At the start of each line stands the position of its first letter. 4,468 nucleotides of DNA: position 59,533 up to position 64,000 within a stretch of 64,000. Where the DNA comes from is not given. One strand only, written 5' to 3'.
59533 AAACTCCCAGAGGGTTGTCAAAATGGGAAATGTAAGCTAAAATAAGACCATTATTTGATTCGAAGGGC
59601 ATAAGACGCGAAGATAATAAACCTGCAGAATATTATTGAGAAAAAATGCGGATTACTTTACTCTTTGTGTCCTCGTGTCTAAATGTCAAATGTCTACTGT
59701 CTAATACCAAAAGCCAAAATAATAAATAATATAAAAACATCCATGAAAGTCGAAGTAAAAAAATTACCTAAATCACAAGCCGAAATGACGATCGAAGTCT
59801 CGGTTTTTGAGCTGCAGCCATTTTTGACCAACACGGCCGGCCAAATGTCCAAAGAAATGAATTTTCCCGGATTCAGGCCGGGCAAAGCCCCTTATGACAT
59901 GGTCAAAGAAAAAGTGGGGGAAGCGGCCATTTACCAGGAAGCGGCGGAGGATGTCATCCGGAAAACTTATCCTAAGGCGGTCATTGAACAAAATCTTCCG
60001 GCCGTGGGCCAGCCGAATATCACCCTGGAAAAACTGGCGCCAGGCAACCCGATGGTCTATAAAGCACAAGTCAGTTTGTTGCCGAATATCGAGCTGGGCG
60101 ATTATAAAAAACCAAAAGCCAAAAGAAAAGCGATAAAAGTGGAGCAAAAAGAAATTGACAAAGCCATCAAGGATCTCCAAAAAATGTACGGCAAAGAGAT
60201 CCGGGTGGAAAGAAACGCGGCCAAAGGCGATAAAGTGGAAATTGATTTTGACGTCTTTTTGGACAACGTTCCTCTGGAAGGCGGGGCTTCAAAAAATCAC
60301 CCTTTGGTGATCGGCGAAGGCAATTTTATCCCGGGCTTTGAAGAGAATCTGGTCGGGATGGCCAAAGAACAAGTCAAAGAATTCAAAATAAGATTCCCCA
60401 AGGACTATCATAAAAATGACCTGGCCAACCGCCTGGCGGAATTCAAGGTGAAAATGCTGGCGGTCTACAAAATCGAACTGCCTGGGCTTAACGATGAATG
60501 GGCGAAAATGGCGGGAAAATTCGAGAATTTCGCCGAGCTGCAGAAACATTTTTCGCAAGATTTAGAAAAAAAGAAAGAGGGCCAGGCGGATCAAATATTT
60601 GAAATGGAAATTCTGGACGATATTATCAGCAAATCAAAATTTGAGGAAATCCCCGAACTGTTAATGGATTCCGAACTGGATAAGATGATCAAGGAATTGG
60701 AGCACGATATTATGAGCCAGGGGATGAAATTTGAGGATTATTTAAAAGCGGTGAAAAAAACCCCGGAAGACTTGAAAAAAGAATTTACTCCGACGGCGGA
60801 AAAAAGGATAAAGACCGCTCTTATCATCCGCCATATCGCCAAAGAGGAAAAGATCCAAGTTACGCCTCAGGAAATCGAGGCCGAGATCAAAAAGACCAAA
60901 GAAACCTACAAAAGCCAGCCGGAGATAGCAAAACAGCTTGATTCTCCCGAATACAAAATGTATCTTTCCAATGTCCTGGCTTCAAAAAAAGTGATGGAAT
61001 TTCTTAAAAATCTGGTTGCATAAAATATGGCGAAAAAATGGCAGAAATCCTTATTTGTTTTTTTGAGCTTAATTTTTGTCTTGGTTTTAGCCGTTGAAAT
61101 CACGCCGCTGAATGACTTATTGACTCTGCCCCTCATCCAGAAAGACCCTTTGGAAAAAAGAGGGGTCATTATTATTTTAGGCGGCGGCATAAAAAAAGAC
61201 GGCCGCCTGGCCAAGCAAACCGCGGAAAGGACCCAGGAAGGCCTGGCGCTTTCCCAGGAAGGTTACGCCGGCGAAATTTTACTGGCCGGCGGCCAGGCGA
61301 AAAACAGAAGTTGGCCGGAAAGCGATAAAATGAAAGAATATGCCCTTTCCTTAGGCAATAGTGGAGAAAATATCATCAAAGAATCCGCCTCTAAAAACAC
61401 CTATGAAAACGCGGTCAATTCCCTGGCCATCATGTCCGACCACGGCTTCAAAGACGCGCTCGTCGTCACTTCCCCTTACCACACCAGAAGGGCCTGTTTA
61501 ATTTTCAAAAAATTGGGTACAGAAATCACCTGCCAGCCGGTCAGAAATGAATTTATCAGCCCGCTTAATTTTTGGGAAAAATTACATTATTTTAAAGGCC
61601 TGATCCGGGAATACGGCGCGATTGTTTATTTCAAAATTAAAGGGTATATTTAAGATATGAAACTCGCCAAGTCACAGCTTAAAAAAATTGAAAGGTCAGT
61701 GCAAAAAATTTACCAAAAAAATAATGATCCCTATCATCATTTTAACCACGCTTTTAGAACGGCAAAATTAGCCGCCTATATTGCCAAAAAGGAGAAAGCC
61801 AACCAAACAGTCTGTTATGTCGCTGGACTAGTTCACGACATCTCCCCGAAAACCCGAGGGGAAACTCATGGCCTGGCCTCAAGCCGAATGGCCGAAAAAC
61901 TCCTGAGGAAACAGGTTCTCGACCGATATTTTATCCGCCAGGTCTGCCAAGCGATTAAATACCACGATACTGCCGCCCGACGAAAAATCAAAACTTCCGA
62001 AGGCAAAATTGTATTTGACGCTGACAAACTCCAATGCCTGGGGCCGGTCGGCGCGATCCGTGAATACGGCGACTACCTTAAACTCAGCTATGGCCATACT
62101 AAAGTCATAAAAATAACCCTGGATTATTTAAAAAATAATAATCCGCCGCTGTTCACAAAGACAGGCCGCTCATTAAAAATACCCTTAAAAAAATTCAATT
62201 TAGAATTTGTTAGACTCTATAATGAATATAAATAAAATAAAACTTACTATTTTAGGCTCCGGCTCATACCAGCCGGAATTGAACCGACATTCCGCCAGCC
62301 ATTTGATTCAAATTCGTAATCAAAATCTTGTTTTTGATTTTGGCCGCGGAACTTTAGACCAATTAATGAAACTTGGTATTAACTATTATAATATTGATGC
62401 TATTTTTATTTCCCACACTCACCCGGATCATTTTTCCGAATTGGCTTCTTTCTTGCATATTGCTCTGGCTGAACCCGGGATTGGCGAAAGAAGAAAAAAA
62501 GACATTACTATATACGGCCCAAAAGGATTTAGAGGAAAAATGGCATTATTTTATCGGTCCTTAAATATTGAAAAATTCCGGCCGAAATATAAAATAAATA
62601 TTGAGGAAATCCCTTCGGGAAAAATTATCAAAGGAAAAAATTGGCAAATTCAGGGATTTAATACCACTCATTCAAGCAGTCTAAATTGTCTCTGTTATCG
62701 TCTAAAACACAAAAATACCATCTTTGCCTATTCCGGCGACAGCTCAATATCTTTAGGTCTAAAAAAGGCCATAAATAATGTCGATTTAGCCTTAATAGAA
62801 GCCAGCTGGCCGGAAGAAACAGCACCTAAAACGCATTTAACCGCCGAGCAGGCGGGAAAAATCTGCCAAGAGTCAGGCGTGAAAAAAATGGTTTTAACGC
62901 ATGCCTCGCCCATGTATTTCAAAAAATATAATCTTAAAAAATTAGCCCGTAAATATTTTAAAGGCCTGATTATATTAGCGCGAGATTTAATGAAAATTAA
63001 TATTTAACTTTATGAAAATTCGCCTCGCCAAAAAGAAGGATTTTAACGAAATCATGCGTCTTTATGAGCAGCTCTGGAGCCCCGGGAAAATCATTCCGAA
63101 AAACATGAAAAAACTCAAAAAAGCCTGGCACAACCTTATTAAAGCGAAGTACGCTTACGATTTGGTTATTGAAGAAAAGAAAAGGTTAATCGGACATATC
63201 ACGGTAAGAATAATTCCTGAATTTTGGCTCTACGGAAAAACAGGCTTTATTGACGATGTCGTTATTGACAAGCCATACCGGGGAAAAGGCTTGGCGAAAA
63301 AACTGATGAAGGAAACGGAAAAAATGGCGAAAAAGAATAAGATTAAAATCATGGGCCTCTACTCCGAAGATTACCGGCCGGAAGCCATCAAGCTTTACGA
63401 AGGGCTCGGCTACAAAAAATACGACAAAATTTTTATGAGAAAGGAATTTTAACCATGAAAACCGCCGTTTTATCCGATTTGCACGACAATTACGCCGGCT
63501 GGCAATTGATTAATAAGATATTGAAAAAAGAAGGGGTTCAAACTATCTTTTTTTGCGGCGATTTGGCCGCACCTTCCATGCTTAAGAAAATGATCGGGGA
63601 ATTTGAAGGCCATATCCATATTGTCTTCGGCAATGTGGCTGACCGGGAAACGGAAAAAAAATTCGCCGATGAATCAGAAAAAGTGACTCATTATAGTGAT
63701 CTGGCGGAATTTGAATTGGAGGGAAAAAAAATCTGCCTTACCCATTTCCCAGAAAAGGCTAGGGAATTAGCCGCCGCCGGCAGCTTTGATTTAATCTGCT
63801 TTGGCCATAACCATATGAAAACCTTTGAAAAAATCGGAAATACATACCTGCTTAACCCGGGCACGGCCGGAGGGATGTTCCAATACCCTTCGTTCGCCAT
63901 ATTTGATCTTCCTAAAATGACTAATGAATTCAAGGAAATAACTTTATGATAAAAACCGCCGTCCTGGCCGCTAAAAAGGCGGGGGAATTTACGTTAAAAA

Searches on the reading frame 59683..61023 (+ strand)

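Call 75: search_protein_families(library=pfam, proteins=[window:59683-61023:+], max_evalue=0.0001)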
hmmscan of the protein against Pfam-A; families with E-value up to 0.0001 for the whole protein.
window:59683-61023:+ (446 aa): 3 families
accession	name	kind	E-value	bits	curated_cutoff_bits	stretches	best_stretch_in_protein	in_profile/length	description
PF05697.18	Trigger_N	-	5.6e-36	124.4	22.2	1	21-165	1-144/144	Bacterial trigger factor protein (TF)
PF05698.19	Trigger_C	-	2.3e-31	109.4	22.7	1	284-442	3-161/162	Bacterial trigger factor protein (TF) C-terminus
PF00254.34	FKBP_C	-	2.6e-13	50.5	21.1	1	177-258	3-93/94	FKBP-type peptidyl-prolyl cis-trans isomerase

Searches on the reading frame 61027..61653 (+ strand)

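Call 75: search_protein_families(library=pfam, proteins=[window:61027-61653:+], max_evalue=0.0001)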
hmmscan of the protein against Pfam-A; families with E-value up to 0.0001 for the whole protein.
window:61027-61653:+ (208 aa): 1 family
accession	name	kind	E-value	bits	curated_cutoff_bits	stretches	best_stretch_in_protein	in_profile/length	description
PF02698.23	DUF218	-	3.2e-26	92.3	27.6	1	47-196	2-131/133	DUF218 domain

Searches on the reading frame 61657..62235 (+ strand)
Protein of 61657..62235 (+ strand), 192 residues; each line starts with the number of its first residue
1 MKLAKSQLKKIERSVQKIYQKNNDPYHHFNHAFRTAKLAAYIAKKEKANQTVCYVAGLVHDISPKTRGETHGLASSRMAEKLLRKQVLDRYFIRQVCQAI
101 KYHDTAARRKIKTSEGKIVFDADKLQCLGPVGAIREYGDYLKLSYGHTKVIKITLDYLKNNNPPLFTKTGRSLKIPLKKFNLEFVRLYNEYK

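Call 75: search_protein_families(library=pfam, proteins=[window:61657-62235:+], max_evalue=0.0001)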
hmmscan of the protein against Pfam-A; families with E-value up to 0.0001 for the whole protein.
window:61657-62235:+ (192 aa): 1 family
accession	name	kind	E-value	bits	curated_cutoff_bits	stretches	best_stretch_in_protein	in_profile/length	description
PF01966.28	HD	-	1.1e-12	48.7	22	1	29-126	2-114/116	HD domain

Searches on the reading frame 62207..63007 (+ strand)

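Call 75: search_protein_families(library=pfam, proteins=[window:62207-63007:+], max_evalue=0.0001)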
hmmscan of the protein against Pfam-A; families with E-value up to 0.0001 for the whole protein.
window:62207-63007:+ (266 aa): 2 families
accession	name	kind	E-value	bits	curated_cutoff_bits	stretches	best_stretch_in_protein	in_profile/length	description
PF12706.13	Lactamase_B_2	-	3.7e-17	63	27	1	59-232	27-199/200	Beta-lactamase superfamily domain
PF00753.33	Lactamase_B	-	6.5e-08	33.2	22.7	1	29-92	6-73/196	Metallo-beta-lactamase superfamily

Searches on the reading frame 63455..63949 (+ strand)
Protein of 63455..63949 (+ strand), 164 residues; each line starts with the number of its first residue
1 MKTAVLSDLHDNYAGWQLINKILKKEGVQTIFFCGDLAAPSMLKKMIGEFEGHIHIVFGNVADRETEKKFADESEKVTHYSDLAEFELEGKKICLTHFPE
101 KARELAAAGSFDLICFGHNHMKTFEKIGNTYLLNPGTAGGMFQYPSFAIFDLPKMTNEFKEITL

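Call 75: search_protein_families(library=pfam, proteins=[window:63455-63949:+], max_evalue=0.0001)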
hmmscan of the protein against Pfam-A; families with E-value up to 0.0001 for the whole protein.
window:63455-63949:+ (164 aa): 2 families
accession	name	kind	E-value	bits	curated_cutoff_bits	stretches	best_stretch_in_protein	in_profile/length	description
PF12850.12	Metallophos_2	-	5.8e-26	91.8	27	1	1-152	1-151/154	Calcineurin-like phosphoesterase superfamily domain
PF00149.33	Metallophos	-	9e-08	33.2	21.5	0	1-70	1-80/191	Calcineurin-like phosphoesterase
